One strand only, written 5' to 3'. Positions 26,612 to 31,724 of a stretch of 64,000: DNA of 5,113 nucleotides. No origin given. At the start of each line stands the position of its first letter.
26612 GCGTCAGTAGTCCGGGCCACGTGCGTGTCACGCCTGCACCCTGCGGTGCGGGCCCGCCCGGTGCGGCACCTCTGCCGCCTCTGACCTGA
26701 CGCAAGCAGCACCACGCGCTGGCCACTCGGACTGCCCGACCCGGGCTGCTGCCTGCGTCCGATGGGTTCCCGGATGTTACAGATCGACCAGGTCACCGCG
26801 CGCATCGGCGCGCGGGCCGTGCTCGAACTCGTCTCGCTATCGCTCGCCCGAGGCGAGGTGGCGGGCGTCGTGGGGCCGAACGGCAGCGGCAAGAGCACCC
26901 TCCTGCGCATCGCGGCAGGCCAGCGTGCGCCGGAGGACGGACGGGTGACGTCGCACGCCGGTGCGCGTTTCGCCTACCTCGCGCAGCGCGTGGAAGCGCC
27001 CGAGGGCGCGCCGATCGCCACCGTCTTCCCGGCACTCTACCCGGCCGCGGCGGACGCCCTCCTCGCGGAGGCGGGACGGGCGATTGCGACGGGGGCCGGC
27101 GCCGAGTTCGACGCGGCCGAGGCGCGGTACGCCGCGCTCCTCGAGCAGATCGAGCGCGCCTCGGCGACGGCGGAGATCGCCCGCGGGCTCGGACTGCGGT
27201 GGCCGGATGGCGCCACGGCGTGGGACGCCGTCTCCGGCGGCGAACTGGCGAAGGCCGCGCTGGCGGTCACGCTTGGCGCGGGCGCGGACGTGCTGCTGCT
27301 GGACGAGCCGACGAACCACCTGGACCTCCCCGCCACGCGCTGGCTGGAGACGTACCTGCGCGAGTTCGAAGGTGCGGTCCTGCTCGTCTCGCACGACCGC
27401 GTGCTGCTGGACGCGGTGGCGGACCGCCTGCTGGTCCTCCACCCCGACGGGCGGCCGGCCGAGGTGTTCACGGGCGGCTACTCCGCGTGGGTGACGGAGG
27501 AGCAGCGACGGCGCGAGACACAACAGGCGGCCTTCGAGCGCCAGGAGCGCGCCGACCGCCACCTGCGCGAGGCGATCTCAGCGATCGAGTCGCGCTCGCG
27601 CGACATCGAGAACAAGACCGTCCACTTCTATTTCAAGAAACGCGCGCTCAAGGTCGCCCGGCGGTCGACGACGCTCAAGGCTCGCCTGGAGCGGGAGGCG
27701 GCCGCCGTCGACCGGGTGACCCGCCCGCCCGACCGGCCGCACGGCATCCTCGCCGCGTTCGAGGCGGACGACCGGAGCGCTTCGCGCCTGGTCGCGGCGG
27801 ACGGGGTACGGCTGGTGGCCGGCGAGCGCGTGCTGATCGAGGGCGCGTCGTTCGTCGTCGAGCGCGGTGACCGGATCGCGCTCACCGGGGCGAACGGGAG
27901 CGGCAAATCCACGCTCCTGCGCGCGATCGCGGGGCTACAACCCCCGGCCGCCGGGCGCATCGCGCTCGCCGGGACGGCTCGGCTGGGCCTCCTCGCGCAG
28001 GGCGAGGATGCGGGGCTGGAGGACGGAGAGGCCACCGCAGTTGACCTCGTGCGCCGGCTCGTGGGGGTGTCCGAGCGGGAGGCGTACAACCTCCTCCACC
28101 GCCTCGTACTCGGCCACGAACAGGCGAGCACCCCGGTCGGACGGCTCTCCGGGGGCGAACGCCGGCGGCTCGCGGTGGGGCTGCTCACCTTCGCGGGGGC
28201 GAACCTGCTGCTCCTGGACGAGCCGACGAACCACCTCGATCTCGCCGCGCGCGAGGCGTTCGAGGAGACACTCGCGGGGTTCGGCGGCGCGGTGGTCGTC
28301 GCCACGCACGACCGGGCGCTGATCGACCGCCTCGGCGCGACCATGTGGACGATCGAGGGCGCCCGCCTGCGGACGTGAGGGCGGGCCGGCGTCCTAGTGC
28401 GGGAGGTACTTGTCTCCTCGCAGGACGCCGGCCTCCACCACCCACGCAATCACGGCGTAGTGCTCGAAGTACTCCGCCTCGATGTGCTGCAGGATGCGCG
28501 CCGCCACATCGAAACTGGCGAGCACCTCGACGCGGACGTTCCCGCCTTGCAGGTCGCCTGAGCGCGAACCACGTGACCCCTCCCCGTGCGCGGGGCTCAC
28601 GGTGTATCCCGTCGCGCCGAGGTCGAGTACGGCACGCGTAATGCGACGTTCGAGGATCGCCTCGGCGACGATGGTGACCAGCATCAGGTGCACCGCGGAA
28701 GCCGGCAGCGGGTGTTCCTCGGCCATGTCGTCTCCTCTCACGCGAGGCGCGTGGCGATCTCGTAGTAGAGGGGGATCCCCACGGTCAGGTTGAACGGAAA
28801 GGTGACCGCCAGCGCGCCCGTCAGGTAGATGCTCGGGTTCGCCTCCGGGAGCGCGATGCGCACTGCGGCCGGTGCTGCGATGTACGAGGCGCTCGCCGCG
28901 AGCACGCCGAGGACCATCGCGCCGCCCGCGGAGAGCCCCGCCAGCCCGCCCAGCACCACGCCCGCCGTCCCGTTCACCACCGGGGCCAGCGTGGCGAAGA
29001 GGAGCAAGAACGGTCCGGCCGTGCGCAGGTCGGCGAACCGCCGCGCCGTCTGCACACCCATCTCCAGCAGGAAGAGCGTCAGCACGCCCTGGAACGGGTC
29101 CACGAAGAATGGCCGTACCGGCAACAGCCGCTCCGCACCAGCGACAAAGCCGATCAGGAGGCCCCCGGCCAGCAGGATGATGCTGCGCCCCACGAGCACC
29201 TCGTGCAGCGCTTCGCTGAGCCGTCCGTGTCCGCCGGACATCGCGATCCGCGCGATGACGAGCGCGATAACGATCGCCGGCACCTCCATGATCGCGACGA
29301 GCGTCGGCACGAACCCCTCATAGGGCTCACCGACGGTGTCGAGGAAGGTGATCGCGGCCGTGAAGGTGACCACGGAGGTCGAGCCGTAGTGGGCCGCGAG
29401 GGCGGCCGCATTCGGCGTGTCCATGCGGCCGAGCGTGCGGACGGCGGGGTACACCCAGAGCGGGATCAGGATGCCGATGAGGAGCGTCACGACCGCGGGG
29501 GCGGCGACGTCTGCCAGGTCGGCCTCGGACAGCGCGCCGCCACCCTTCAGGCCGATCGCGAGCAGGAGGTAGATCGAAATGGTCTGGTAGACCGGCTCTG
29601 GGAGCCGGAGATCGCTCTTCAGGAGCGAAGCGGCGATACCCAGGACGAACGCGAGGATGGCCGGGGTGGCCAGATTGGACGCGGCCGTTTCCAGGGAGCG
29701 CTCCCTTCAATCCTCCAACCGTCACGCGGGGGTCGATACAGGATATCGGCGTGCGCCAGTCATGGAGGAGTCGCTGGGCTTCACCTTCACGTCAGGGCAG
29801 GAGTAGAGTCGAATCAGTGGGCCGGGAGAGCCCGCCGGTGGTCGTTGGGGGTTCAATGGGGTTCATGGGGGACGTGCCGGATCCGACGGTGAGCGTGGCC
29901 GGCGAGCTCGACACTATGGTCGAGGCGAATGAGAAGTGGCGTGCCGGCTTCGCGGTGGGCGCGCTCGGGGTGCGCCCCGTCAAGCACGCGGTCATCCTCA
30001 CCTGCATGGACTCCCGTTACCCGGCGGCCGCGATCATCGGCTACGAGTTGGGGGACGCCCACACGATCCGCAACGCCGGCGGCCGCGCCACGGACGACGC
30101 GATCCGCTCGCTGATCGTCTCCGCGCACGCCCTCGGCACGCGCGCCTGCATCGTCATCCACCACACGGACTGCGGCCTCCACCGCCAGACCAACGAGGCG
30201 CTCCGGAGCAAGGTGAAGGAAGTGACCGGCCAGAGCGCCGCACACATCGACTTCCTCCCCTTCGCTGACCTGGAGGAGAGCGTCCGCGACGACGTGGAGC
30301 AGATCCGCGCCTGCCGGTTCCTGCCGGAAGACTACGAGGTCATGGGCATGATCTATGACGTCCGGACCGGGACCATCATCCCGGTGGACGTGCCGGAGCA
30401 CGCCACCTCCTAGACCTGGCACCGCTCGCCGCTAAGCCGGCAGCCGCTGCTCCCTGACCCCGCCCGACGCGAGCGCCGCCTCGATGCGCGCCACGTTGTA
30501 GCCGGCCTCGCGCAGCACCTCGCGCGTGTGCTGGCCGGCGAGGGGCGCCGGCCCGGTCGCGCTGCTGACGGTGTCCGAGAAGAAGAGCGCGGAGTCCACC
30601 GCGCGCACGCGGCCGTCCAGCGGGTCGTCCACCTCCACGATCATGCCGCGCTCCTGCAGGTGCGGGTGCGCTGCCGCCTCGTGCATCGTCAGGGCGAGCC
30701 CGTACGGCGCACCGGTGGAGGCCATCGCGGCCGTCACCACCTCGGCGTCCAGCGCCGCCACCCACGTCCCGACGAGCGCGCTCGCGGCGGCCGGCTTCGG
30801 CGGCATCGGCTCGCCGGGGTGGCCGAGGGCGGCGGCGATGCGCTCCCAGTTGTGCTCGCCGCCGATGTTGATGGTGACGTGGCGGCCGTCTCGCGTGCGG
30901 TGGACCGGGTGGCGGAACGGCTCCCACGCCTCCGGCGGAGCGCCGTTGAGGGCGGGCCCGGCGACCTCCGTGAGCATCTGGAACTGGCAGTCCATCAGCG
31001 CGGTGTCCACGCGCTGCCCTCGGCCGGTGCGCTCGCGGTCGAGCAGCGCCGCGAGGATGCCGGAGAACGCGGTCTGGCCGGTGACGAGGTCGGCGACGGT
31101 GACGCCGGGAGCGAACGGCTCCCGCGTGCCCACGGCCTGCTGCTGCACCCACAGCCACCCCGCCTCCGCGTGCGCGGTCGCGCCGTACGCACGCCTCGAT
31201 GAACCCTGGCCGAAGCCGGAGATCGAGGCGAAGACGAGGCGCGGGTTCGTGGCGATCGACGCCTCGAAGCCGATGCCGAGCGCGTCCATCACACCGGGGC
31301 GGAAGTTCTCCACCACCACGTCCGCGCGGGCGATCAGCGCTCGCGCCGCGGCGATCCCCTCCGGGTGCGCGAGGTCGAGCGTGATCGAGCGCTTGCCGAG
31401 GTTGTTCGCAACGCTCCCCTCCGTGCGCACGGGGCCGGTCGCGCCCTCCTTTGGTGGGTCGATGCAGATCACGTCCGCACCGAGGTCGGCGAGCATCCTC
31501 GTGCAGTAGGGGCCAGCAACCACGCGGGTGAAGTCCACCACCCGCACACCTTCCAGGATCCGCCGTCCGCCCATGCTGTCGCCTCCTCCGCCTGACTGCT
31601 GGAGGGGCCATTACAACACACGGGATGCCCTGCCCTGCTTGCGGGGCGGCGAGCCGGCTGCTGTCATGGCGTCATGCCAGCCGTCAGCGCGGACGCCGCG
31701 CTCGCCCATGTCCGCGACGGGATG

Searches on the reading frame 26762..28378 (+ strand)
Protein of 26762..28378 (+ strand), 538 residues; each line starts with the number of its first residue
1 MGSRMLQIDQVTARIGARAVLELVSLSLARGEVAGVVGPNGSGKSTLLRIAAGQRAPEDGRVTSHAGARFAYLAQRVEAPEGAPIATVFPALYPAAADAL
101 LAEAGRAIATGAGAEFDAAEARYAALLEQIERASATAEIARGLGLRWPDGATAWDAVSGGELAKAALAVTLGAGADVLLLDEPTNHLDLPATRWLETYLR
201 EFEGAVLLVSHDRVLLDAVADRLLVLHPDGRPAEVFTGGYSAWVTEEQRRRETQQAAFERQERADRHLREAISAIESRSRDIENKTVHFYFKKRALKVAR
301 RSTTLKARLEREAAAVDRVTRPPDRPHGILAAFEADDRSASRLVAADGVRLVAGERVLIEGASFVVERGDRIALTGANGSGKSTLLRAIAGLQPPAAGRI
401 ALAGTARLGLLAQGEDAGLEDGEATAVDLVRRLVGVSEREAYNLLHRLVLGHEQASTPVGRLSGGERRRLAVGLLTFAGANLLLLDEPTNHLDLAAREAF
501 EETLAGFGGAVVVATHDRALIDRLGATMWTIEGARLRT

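Call 6: search_protein_families(library=pfam, proteins=[window:26762-28378:+])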
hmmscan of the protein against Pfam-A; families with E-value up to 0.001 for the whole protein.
window:26762-28378:+ (538 aa): 18 families
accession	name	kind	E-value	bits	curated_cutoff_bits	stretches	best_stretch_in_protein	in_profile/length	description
PF00005.33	ABC_tran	-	8.3e-42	143.5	25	2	360-490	2-137/137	ABC transporter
PF13304.12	AAA_21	-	6.6e-22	79.4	27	2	373-393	3-23/304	AAA domain, putative AbiEii toxin, Type IV TA system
PF02463.25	SMC_N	-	4.8e-11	42.9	40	0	373-389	28-44/220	RecF/RecN/SMC N terminal domain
PF13555.12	AAA_29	-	2.9e-10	40.2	27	1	364-392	17-45/61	P-loop containing region of AAA domain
PF13476.12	AAA_23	-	9.2e-07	30.1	27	0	373-390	23-40/201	AAA domain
PF12848.13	ABC_tran_Xtn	-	8.3e-06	26.2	25.9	1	232-277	7-52/85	ABC transporter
PF13401.12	AAA_22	-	9.8e-06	26.3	27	0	372-393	8-29/130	AAA domain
PF25199.1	nSTAND_NTPase5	-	3.9e-05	23.9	34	0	27-56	37-66/145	Novel STAND NTPase 5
PF13191.12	AAA_16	-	5e-05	24.3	32.6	0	30-135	23-129/167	AAA ATPase domain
PF05729.18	NACHT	-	6.2e-05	23.3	26.7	0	371-390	2-21/167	NACHT domain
PF20703.3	nSTAND1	-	6.8e-05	23.1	27.1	0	27-92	29-88/379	Novel STAND NTPase 1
PF13604.12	AAA_30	-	0.00016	21.9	27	0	30-96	16-81/191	AAA domain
PF13671.12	AAA_33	-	0.00021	22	27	0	36-56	4-24/143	AAA domain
PF13481.12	AAA_25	-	0.00022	21.3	27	0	361-386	28-50/195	AAA domain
PF09818.15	ABC_ATPase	-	0.00038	20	23.2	0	26-61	75-112/283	P-loop domain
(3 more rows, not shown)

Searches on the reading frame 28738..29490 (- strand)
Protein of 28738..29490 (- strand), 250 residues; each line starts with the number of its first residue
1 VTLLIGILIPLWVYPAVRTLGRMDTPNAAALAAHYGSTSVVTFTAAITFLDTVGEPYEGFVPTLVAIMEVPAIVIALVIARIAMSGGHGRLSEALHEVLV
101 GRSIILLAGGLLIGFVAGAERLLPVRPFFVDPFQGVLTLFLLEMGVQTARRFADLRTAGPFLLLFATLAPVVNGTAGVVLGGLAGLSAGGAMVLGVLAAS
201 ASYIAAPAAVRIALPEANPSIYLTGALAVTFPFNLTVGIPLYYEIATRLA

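Call 51: search_protein_families(library=pfam, proteins=[window:28738-29490:-], max_evalue=0.00001)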
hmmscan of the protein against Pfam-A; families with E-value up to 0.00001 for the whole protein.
window:28738-29490:- (250 aa): 1 family
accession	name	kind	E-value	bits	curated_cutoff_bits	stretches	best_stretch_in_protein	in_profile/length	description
PF05982.17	Sbt_1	-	1.3e-91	307.5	27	1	2-246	61-307/308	Na+-dependent bicarbonate transporter superfamily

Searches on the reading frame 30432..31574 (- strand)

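Call 51: search_protein_families(library=pfam, proteins=[window:30432-31574:-], max_evalue=0.00001)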
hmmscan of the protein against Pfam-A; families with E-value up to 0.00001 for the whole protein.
window:30432-31574:- (380 aa): 1 family
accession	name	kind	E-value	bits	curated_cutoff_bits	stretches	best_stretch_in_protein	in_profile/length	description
PF02515.22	CoA_transf_3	-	4.7e-83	279.8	23.3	1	7-350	1-366/366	CoA-transferase family III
